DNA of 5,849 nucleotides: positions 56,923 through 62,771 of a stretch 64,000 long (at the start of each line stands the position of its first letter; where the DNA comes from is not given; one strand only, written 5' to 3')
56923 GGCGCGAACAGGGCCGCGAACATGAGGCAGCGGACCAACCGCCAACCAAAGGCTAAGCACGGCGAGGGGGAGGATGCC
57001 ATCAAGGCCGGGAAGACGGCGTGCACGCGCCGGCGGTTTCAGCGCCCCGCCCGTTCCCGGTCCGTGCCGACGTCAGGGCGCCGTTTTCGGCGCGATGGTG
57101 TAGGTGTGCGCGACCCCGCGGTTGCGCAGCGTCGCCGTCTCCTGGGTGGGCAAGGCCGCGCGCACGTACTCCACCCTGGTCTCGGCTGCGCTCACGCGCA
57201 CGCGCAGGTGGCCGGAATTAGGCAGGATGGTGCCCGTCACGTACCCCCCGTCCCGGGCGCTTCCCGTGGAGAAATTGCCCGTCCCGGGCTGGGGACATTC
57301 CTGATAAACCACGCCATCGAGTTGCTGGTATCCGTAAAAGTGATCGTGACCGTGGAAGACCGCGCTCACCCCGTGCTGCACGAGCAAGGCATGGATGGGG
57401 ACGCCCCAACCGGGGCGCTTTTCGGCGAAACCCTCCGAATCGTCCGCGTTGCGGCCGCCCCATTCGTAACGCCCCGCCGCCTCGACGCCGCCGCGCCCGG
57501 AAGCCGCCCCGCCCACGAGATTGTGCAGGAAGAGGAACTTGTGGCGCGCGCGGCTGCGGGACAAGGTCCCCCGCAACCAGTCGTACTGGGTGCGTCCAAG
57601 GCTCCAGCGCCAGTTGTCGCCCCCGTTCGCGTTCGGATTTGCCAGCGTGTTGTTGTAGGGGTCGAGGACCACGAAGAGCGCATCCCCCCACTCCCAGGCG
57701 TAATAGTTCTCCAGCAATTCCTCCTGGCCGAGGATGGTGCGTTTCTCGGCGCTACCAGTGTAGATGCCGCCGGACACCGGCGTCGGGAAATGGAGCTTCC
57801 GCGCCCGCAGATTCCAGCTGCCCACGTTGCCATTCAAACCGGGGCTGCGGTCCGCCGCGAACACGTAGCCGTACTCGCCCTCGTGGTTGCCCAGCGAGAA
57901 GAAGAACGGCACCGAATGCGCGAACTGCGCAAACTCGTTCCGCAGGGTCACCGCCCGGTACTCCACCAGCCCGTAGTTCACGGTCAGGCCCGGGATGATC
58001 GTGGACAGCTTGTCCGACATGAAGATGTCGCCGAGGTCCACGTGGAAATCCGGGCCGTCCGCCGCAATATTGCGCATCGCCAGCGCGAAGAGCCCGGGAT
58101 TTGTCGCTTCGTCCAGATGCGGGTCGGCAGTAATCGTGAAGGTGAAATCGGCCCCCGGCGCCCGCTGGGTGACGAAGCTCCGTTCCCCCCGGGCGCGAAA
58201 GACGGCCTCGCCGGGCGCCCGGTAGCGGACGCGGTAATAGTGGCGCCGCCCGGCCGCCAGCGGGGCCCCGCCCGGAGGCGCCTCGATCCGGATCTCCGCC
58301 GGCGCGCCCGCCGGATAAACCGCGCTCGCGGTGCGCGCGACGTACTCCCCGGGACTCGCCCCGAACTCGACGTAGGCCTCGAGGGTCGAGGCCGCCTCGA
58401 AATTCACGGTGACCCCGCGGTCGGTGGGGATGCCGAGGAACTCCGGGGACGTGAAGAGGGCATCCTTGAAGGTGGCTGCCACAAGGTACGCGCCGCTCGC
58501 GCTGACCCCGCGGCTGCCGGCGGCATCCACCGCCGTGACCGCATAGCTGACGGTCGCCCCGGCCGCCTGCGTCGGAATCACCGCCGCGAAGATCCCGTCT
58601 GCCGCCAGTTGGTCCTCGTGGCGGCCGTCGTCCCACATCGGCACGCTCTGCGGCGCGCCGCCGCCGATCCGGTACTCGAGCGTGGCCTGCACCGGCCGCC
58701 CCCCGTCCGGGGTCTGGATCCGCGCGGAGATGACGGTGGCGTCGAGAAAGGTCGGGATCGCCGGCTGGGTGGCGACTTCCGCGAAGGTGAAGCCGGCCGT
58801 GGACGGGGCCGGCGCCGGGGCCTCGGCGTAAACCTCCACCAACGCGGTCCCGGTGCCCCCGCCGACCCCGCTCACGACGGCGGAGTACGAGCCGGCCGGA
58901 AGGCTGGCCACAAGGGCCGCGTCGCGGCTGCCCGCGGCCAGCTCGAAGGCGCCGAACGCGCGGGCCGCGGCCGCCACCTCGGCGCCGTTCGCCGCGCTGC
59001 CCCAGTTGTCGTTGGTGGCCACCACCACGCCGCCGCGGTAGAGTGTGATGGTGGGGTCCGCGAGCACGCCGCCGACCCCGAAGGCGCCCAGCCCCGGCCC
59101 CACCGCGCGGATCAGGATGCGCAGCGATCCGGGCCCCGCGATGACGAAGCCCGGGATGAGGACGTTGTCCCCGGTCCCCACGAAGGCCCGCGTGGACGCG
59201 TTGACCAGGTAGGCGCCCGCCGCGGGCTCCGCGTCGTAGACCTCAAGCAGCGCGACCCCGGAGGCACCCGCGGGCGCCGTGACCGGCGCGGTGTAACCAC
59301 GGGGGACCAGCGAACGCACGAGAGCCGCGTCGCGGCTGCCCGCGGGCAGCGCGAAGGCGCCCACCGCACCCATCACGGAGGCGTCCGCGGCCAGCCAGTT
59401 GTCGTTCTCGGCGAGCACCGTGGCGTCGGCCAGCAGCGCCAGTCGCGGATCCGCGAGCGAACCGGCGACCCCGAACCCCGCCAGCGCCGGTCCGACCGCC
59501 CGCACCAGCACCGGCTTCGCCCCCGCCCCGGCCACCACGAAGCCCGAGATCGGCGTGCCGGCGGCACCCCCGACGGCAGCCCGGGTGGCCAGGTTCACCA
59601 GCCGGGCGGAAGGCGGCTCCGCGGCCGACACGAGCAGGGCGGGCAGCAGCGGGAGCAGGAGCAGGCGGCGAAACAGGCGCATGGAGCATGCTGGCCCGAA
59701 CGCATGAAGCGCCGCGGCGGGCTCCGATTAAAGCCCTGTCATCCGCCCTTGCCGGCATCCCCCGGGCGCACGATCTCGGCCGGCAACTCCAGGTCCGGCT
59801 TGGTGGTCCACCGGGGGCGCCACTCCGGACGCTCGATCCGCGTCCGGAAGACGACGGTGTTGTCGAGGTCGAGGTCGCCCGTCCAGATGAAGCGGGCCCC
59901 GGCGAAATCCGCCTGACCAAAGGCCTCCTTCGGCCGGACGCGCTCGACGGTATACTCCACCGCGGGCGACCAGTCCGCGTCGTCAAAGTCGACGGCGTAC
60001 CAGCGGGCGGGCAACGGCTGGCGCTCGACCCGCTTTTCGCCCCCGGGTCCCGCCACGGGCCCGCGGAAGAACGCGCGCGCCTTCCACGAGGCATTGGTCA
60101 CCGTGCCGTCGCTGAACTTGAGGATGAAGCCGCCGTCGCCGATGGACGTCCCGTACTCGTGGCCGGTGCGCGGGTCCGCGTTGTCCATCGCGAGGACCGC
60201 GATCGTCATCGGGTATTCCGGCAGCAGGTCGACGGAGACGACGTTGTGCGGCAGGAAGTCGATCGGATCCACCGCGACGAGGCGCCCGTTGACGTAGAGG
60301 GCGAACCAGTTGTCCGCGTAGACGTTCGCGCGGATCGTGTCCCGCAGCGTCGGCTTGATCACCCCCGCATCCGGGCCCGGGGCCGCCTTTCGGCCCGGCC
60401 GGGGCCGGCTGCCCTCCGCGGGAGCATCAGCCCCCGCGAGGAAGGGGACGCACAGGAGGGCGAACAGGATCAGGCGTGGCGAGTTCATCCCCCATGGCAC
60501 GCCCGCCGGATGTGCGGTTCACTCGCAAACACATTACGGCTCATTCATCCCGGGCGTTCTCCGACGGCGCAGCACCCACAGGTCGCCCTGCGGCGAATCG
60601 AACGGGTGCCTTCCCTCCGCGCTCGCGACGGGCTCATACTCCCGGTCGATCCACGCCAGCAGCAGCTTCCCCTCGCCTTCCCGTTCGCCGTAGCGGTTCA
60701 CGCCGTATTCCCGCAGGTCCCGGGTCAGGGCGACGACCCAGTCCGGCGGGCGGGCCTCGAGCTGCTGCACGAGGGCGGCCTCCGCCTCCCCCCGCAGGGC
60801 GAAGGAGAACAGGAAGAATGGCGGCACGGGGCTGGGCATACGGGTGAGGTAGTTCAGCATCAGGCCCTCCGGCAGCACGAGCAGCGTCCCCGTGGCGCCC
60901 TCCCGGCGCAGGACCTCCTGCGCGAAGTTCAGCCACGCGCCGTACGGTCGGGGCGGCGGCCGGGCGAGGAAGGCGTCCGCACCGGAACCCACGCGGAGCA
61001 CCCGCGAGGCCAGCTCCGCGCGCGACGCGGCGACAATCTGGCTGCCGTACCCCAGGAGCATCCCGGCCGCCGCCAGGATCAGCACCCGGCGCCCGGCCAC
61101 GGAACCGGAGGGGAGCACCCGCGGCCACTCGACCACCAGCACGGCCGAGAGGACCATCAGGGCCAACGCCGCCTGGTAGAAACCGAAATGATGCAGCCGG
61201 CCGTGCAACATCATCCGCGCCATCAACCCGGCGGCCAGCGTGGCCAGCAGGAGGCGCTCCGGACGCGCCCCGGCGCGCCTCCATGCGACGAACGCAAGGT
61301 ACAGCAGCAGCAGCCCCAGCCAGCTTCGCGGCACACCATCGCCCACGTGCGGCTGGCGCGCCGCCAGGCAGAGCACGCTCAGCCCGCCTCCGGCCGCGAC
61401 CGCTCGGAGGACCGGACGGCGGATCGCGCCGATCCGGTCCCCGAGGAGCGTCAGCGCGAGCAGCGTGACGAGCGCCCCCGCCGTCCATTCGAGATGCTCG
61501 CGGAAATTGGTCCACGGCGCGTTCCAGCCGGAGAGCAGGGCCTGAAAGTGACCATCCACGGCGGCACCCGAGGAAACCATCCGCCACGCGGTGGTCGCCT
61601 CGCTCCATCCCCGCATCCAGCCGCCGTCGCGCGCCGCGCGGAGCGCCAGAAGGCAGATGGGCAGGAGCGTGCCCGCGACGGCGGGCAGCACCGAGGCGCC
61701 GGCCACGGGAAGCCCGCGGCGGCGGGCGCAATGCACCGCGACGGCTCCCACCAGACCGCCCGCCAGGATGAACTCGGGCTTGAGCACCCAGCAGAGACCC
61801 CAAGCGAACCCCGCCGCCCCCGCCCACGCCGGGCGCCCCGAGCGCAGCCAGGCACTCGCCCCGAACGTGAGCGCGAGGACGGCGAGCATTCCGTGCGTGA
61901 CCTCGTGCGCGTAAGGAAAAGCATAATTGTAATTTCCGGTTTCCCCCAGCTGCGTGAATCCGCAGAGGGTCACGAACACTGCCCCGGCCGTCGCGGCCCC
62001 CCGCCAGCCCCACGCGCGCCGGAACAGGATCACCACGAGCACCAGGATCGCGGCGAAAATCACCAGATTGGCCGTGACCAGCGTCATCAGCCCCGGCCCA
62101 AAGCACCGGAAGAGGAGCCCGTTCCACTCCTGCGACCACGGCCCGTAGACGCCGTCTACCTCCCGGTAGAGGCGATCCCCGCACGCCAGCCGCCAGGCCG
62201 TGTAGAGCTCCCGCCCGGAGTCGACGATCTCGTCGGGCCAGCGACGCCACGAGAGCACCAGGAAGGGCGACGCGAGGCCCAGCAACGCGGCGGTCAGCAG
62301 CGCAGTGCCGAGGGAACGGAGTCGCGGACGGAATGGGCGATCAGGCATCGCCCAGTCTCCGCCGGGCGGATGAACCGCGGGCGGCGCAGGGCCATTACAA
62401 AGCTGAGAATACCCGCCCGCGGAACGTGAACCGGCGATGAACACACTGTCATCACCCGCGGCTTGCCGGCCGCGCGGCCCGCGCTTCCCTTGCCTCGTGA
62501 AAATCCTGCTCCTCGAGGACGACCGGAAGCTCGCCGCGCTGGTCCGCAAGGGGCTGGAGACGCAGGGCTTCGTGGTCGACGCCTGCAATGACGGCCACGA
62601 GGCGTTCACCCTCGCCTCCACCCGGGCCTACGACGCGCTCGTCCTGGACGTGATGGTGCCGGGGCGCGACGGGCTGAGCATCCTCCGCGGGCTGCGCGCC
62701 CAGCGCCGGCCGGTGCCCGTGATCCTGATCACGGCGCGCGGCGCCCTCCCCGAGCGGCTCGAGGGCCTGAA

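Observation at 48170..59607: Seven copies of an unnamed ~125-134 aa module on four secreted proteins within 12 kb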

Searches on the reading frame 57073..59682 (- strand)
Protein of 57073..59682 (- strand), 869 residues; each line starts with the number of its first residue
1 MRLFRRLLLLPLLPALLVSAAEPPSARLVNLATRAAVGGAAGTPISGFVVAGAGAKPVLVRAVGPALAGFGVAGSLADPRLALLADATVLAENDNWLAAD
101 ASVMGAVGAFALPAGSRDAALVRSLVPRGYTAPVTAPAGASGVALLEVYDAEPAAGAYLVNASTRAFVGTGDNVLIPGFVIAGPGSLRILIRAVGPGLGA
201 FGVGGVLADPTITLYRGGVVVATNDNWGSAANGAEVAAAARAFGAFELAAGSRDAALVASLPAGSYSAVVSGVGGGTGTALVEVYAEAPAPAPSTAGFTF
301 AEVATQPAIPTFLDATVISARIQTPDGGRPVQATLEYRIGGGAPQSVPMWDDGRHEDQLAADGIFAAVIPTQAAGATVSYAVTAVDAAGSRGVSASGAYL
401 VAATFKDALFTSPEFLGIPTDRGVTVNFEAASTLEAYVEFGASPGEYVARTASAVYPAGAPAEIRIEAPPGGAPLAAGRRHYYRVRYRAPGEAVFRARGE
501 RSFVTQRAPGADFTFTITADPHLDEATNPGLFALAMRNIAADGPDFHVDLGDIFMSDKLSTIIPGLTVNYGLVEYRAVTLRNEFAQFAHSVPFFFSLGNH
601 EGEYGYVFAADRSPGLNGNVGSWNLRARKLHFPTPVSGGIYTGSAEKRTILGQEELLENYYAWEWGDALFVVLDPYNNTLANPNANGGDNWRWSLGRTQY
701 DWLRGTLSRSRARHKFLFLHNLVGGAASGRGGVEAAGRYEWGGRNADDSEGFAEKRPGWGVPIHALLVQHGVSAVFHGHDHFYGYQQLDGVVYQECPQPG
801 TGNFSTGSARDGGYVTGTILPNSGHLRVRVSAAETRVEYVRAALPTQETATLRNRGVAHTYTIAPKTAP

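Call 3: search_protein_families(library=pfam, proteins=[window:57073-59682:-], max_evalue=0.1)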
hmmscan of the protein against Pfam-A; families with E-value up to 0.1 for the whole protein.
window:57073-59682:- (869 aa): 2 families
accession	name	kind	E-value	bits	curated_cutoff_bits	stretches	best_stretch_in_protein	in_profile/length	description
PF00149.33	Metallophos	-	8.4e-08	33.3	21.5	1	514-782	2-190/191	Calcineurin-like phosphoesterase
PF09423.15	PhoD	-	0.0029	17.2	27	1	535-726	16-218/343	PhoD-like phosphatase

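Call 4: search_protein_families(library=ncbifam, proteins=[window:57073-59682:-], max_evalue=0.1)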
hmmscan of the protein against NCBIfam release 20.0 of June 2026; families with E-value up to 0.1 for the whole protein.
window:57073-59682:- (869 aa): 1 family
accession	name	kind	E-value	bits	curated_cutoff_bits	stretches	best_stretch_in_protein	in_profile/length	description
NF041940.1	choice_anch_X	domain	3.6e-07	29.8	25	1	347-375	1-29/37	choice-of-anchor X domain-containing protein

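Call 58: find_encoding_contigs(protein=window:57073-59682:-, flank=2000, max_places=3)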
Protein window:57073-59682:- (869 aa): no gene with exactly this product is on record in the collection.
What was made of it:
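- Tried and rejected: Identifying the source contig by exact look-up of protein D found nothing on record (call 58).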

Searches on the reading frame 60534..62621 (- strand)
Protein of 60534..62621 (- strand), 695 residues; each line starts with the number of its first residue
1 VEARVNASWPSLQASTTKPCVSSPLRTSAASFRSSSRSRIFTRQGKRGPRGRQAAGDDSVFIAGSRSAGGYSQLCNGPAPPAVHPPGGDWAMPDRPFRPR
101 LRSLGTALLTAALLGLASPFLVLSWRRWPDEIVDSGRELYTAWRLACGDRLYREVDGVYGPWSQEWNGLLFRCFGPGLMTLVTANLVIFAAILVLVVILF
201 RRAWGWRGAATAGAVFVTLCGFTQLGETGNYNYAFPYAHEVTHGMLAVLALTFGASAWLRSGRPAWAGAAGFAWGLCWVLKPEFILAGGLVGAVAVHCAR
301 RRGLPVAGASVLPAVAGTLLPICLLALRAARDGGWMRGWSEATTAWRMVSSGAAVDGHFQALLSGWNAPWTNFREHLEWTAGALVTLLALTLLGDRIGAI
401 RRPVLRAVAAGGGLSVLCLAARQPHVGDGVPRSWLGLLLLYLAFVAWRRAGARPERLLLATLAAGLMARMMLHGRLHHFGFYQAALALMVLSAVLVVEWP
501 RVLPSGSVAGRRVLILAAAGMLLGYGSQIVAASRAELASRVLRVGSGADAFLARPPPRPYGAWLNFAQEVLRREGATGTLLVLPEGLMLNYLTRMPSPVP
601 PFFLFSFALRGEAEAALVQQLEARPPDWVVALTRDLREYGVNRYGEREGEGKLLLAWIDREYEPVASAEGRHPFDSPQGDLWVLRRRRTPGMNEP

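Call 38: search_protein_families(library=pfam, proteins=[window:60534-62621:-], max_evalue=0.00001)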
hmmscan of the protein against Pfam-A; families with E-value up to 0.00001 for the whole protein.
window:60534-62621:- (695 aa): 0 families

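Call 61: search_protein_families(library=ncbifam, proteins=[window:60534-62348:-], max_evalue=1)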
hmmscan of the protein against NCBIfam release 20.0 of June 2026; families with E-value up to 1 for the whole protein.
window:60534-62348:- (604 aa): 0 families

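Call 62: search_solved_structures(query=window:60534-62348:-, max_evalue=1)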
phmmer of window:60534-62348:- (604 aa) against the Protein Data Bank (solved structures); distinct sequences matched with E-value up to 1: 0.
